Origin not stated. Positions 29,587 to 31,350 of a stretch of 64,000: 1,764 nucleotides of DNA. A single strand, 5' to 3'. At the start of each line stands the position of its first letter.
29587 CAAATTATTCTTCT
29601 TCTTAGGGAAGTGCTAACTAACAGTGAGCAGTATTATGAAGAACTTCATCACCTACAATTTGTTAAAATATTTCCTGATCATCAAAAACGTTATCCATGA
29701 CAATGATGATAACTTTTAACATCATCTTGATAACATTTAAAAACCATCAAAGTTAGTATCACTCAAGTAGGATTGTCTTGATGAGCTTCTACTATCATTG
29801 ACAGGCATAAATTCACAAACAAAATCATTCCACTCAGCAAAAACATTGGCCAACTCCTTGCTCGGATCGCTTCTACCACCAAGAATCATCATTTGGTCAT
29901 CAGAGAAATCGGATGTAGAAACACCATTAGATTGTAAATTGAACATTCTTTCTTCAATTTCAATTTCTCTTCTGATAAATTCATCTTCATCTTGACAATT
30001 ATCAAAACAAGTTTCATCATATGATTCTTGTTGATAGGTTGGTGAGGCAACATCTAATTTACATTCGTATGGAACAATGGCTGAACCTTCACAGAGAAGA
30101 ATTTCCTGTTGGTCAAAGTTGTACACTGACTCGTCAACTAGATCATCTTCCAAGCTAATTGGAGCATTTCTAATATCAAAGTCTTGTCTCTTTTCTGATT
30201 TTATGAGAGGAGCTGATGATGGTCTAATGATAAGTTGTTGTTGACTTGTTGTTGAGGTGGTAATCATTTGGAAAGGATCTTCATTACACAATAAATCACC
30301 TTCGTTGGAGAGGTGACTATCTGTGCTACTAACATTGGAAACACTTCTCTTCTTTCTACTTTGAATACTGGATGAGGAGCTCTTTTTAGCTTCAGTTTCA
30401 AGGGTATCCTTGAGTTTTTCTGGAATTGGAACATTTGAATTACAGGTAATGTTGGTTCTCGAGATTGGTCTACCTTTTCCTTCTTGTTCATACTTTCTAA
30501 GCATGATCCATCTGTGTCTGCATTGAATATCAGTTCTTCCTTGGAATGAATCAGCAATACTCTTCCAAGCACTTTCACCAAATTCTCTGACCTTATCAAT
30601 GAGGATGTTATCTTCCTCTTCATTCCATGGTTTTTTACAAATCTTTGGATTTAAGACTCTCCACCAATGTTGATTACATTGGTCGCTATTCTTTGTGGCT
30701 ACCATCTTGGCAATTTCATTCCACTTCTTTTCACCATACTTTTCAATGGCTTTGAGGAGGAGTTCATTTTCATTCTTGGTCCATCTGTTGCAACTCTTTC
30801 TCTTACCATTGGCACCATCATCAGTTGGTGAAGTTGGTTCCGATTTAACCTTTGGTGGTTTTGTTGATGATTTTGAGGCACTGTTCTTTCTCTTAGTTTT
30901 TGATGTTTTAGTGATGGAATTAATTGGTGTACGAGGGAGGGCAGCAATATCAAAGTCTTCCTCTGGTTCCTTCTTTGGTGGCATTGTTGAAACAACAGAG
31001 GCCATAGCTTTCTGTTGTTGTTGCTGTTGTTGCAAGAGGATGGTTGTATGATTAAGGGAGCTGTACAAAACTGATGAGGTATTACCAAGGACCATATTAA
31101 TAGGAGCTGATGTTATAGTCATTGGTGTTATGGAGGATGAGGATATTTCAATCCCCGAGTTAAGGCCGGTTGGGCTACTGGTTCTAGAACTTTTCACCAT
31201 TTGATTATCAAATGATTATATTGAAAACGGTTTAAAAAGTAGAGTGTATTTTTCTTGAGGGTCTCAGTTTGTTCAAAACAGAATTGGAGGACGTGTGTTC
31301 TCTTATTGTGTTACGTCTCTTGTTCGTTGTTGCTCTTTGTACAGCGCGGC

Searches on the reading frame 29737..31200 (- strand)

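Call 4: search_protein_families(library=pfam, proteins=[window:29737-31200:-], max_evalue=1)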
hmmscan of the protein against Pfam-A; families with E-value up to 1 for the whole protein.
window:29737-31200:- (487 aa): 10 families
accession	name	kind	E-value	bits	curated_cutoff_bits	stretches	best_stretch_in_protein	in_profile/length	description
PF00249.37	Myb_DNA-binding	-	3.5e-26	91.5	24.4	2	189-234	1-45/46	Myb-like DNA-binding domain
PF13921.12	Myb_DNA-bind_6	-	7.3e-23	81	22.9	2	140-197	1-57/60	Myb-like DNA-binding domain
PF09111.16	SLIDE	-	0.0046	17.4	24.8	0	136-170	47-84/116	SLIDE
PF15963.11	Myb_DNA-bind_7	-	0.0051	17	31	1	133-174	4-44/88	Myb DNA-binding like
PF23588.3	HTH_CHD1_Hrp3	-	0.02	15.4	27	0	139-164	20-45/83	ATP-dependent helicase CHD1-2/hrp3 HTH domain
PF10545.15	MADF_DNA_bdg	-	0.034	14.9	22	1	207-237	24-55/84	Alcohol dehydrogenase transcription factor Myb/SANT-like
PF16282.11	SANT_DAMP1_like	-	0.05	14.3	29.1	0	189-222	26-58/80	SANT/Myb-like domain of DAMP1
PF13274.11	SocA_Panacea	-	0.094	14.1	25.7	1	87-168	27-107/113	Antitoxin SocA-like, Panacea domain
PF03921.20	ICAM_N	-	0.11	12.7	21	1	250-295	22-65/91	Intercellular adhesion molecule (ICAM), N-terminal domain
PF13837.12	Myb_DNA-bind_4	-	0.93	10.4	27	0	191-240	3-69/89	Myb/SANT-like DNA-binding domain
